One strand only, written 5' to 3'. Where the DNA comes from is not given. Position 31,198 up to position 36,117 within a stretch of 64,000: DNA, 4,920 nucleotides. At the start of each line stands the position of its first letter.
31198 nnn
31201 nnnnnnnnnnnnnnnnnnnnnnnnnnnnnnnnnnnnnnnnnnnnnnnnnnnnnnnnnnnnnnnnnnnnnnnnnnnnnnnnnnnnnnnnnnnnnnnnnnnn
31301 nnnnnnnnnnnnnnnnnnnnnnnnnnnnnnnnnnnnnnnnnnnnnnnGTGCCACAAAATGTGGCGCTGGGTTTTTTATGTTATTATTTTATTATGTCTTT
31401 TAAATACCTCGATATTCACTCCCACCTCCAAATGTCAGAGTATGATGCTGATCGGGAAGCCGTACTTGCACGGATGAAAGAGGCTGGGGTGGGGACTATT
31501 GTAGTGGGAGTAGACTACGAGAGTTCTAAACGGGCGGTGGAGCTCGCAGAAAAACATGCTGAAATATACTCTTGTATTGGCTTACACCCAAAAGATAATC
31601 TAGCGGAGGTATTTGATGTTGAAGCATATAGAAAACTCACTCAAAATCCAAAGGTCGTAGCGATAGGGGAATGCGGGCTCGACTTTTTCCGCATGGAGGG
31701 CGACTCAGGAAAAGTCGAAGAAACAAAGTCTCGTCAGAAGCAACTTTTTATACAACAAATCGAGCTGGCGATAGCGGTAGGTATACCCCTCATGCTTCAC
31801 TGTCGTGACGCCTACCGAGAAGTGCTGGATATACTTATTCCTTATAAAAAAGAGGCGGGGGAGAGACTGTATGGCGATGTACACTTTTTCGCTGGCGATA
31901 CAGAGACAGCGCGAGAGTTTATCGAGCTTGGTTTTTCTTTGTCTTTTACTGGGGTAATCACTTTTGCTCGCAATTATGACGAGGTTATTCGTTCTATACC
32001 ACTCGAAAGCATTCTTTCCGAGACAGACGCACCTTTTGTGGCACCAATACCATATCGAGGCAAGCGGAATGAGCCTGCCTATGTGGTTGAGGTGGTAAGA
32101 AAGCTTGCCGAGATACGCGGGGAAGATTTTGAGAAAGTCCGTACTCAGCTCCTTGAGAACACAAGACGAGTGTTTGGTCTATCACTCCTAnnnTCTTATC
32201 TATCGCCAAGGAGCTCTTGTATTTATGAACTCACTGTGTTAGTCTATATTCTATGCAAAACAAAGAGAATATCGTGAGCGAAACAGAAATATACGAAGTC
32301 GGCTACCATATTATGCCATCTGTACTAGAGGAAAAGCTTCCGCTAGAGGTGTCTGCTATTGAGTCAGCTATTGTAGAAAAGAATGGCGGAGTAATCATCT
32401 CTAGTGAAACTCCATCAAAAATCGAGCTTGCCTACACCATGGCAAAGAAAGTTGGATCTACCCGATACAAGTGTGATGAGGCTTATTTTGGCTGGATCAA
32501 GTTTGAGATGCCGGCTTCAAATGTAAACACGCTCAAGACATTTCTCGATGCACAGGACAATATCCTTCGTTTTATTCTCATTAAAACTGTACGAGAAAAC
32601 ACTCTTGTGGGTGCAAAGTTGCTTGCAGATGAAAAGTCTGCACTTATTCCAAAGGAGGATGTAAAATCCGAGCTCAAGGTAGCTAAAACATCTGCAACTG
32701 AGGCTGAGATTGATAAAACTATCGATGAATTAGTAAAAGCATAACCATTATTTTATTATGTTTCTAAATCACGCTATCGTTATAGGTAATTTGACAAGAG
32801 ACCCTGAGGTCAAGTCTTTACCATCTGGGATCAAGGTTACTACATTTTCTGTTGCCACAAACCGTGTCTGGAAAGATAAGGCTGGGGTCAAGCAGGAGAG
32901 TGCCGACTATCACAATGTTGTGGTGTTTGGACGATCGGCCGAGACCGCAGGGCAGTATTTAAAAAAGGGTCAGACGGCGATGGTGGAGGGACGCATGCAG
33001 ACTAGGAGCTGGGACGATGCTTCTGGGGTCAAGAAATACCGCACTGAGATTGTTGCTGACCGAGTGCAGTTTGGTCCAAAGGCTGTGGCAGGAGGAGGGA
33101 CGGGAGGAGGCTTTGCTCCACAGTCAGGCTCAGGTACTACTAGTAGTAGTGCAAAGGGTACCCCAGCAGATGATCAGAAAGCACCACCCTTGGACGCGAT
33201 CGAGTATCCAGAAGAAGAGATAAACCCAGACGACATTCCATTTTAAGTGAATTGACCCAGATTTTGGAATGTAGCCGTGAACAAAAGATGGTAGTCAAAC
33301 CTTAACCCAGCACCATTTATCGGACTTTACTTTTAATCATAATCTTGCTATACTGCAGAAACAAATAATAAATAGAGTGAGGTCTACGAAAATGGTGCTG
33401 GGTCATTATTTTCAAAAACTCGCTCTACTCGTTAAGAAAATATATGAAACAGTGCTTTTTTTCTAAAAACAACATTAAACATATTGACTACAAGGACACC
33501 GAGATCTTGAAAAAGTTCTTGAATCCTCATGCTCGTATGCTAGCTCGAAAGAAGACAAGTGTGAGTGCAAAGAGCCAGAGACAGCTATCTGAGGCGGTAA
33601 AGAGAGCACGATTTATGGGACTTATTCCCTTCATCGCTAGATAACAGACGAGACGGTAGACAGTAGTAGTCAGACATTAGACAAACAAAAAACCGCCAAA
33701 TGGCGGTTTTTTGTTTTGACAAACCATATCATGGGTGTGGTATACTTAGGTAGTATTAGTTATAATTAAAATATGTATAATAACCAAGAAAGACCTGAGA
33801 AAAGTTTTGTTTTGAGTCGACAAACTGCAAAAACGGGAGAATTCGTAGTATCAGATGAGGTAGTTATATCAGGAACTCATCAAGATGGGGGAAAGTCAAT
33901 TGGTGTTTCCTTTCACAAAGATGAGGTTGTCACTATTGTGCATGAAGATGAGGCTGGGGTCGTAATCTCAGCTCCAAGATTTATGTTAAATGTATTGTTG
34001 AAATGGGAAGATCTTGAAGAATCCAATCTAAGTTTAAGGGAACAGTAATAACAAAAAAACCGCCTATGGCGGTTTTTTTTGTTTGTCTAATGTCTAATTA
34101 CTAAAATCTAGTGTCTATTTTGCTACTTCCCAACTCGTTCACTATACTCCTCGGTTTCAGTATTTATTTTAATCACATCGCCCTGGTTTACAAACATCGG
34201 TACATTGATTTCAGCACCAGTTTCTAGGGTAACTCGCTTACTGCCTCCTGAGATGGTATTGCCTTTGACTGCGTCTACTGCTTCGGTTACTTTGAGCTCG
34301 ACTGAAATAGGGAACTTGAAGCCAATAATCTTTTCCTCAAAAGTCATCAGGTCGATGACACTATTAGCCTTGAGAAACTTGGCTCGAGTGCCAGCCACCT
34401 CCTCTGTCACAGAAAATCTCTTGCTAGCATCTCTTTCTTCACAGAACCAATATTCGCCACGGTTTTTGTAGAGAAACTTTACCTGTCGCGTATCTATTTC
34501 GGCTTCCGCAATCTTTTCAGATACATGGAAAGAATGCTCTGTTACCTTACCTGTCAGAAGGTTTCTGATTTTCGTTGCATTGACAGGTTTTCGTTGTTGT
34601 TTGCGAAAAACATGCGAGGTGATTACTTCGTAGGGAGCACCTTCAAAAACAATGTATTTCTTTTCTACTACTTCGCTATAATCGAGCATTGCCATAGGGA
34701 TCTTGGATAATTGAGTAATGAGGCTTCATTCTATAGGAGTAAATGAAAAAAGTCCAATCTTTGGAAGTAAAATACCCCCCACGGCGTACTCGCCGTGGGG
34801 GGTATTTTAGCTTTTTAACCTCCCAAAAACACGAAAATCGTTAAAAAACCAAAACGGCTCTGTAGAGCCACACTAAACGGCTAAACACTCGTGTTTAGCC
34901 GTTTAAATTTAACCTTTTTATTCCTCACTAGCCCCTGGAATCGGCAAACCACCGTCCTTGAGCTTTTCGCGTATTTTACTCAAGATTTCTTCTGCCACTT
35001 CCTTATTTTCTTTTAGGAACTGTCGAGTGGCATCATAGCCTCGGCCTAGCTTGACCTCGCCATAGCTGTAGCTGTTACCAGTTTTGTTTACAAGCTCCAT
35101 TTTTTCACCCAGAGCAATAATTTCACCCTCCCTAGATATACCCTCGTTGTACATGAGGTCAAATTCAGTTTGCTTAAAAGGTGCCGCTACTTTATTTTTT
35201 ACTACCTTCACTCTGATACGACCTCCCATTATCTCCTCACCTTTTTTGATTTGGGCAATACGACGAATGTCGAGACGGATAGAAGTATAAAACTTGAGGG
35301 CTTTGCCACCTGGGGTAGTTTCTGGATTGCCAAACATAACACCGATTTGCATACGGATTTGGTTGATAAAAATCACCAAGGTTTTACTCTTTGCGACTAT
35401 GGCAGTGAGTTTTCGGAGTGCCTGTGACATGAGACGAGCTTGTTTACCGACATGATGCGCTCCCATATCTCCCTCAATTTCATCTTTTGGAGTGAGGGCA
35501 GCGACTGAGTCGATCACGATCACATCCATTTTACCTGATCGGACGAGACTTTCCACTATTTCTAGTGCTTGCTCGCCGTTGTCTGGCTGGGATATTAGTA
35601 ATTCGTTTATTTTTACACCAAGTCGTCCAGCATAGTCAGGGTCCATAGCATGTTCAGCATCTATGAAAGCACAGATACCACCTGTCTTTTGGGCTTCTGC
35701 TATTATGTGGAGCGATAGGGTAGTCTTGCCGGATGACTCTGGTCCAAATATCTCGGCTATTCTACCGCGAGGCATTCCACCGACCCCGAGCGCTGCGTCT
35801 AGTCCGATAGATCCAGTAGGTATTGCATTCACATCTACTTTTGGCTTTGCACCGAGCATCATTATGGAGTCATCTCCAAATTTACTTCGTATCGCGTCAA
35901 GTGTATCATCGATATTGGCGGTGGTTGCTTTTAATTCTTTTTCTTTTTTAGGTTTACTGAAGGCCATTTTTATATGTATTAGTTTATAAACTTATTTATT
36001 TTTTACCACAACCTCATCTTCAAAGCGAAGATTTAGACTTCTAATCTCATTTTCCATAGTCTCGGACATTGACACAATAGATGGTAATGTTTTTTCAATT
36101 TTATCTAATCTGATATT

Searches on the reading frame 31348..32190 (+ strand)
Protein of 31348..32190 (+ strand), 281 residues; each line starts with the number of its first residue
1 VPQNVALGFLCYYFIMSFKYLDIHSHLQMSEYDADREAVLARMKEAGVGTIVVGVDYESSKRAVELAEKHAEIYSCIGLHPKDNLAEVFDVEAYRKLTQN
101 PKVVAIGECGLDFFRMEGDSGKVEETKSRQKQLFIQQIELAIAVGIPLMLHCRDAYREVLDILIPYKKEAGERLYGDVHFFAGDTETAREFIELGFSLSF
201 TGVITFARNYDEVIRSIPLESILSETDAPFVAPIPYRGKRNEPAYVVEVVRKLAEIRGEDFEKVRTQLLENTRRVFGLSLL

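Call 82: search_protein_families(library=pfam, proteins=[window:31348-32190:+], max_evalue=0.001)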
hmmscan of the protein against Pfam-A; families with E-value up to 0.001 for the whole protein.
window:31348-32190:+ (281 aa): 1 family
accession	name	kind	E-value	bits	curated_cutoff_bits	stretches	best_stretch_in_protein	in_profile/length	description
PF01026.27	TatD_DNase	-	1.2e-74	251.3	27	1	22-277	2-253/253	TatD related DNase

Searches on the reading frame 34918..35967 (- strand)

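Call 82: search_protein_families(library=pfam, proteins=[window:34918-35967:-], max_evalue=0.001)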
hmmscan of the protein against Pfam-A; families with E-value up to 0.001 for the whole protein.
window:34918-35967:- (349 aa): 5 families
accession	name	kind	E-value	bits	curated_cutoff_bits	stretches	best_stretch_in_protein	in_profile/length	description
PF00154.27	RecA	-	1.8e-134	447.6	27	1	19-278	3-262/262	recA bacterial DNA recombination protein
PF21096.2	RecA_C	-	4.1e-16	59.3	27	1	281-337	1-57/57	RecA C-terminal domain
PF08423.17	Rad51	-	1.5e-10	41.2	22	1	46-236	5-211/244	Rad51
PF06745.19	ATPase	-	4e-08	33.3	26.6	1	49-107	1-59/231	KaiC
PF01637.24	ATPase_2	-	0.00011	22.6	33.2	1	70-201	22-116/225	ATPase domain predominantly from Archaea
